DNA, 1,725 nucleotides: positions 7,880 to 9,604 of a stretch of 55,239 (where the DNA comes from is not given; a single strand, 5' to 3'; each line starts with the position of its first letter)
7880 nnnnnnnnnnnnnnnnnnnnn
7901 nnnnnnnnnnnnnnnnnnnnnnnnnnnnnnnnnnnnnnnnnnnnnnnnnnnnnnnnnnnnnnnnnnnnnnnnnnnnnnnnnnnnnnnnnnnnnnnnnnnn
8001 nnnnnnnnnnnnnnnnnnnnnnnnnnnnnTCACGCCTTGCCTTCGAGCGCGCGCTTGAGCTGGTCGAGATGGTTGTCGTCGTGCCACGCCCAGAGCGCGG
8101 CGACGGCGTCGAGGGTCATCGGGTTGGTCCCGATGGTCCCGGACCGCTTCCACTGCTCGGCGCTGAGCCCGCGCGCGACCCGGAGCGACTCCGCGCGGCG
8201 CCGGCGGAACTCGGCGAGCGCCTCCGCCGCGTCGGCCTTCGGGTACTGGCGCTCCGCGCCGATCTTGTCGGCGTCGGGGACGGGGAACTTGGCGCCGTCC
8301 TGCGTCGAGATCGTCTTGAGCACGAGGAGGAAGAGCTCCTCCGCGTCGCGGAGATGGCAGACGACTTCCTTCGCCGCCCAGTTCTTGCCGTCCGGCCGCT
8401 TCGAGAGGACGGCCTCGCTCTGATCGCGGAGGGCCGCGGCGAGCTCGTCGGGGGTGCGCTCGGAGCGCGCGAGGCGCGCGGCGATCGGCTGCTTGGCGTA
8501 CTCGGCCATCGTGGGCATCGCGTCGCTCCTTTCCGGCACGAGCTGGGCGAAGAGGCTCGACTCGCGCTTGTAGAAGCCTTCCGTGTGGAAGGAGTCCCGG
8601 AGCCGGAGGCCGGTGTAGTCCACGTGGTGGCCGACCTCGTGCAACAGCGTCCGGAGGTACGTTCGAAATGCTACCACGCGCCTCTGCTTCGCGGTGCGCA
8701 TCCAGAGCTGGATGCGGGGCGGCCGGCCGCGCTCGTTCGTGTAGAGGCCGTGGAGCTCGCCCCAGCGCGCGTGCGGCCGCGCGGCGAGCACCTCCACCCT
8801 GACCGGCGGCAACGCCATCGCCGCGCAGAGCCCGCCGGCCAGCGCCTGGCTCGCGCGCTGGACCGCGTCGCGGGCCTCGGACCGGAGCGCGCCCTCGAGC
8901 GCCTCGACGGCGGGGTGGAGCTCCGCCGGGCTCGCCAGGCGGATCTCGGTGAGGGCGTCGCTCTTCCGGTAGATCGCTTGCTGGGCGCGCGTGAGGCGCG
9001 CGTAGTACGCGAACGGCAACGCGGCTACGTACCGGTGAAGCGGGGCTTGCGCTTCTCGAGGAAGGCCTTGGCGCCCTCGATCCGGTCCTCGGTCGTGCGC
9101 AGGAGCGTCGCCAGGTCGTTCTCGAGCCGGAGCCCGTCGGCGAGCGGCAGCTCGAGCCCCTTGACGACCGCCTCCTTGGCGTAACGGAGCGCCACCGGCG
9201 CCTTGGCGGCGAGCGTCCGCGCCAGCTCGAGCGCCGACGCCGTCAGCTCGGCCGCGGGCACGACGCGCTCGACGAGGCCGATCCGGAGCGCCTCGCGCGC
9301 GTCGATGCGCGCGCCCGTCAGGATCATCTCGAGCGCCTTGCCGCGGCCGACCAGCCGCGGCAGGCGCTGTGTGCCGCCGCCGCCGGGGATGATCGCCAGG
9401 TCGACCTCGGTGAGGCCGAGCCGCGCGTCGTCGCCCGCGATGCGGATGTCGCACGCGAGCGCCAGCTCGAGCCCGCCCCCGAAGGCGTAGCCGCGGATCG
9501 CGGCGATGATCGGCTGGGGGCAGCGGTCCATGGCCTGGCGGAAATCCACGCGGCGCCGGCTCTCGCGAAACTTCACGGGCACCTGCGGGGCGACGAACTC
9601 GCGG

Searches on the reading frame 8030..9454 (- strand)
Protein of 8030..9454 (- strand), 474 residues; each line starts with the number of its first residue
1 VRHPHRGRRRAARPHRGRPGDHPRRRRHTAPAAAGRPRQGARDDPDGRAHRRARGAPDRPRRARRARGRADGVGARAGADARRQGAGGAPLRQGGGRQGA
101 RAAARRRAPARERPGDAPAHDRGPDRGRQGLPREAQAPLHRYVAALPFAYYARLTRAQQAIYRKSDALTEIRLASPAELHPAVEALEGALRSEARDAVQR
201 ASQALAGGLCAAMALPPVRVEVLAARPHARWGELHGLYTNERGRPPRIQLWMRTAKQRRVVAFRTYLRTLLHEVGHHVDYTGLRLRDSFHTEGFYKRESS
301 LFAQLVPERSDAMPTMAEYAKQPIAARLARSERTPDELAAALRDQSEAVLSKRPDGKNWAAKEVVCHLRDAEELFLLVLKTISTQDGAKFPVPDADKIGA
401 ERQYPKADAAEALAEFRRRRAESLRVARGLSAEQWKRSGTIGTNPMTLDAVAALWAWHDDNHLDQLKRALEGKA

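Call 62: search_protein_families(library=pfam, proteins=[window:8030-9454:-], max_evalue=0.00001)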
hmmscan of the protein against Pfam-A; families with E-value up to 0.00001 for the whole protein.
window:8030-9454:- (474 aa): 1 family
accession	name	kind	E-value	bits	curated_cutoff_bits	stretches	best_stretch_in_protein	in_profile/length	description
PF12867.12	DinB_2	-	3e-19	70.2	24.8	1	332-465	3-127/128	DinB superfamily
